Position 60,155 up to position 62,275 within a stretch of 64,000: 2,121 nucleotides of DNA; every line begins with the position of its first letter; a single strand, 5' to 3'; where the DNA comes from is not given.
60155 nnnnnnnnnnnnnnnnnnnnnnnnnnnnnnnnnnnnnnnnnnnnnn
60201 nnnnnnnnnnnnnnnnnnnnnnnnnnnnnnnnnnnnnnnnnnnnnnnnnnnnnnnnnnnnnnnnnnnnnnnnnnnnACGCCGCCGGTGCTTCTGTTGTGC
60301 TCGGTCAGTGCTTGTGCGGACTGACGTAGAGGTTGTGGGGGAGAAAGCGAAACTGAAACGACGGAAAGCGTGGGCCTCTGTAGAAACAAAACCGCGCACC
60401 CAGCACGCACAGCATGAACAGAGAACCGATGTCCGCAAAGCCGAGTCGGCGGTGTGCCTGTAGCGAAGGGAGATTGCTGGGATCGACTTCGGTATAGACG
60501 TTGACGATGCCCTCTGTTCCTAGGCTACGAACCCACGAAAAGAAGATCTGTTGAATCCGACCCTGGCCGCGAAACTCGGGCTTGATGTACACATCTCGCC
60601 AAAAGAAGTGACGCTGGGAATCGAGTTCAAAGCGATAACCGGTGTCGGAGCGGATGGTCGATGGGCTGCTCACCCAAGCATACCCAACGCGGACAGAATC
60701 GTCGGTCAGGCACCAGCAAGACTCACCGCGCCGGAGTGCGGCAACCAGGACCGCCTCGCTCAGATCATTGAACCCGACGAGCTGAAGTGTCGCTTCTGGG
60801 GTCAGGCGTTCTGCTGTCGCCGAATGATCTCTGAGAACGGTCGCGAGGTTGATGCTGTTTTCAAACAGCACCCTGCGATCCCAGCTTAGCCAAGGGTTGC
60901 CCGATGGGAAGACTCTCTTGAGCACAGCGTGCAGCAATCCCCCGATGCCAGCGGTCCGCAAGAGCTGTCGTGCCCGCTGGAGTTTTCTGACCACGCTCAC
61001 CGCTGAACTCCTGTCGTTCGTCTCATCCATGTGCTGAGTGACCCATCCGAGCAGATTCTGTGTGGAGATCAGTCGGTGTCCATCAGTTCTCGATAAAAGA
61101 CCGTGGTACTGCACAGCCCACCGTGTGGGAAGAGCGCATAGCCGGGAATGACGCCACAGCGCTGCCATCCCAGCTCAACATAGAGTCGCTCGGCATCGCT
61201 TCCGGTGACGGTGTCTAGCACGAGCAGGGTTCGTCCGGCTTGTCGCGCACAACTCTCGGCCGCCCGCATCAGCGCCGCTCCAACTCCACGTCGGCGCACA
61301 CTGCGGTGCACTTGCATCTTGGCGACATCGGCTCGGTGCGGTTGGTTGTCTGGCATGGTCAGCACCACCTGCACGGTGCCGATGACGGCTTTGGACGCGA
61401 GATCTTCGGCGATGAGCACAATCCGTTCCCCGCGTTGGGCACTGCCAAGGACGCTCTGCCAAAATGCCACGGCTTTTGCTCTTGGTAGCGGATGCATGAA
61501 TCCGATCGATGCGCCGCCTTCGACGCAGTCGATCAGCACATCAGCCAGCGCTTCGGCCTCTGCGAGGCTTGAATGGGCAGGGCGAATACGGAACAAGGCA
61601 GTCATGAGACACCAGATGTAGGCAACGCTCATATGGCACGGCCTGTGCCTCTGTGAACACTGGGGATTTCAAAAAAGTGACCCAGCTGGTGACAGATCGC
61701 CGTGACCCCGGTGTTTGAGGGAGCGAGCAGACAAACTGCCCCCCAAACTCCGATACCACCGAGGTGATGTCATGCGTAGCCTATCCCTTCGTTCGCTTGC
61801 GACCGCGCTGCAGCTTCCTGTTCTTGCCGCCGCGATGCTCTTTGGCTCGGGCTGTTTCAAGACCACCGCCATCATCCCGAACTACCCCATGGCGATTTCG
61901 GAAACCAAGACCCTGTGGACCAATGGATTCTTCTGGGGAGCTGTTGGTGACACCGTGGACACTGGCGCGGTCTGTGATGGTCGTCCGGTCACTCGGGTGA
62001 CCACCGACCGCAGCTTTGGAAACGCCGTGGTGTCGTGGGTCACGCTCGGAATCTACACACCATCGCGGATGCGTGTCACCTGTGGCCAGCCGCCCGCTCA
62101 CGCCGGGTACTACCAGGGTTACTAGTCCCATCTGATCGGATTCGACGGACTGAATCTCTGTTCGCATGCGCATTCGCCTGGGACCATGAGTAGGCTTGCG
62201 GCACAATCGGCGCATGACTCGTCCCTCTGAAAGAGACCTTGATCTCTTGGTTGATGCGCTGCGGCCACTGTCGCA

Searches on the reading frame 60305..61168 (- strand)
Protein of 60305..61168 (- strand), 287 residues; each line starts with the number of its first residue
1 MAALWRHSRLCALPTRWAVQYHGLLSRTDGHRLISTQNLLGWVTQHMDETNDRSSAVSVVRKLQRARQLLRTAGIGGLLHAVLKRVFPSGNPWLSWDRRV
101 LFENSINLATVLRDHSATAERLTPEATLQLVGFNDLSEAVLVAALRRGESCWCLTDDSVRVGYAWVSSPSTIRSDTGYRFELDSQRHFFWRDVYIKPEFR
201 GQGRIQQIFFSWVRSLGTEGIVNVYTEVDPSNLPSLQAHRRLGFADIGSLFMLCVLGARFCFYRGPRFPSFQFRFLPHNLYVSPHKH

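Call 12: search_protein_families(library=pfam, proteins=[window:60305-61168:-], max_evalue=0.001)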
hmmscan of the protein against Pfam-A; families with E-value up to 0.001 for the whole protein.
window:60305-61168:- (287 aa): 1 family
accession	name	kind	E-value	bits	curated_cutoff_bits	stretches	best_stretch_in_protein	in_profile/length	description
PF00583.31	Acetyltransf_1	-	4.5e-07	30.6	20.7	1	144-244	28-116/116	Acetyltransferase (GNAT) family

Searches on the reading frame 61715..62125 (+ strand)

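Call 12: search_protein_families(library=pfam, proteins=[window:61715-62125:+], max_evalue=0.001)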
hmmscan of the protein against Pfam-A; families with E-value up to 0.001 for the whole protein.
window:61715-62125:+ (136 aa): 1 family
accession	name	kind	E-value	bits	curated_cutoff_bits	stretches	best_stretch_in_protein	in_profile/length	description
PF06291.16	Lambda_Bor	-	2.8e-13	50.2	25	1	61-123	14-75/75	Bor protein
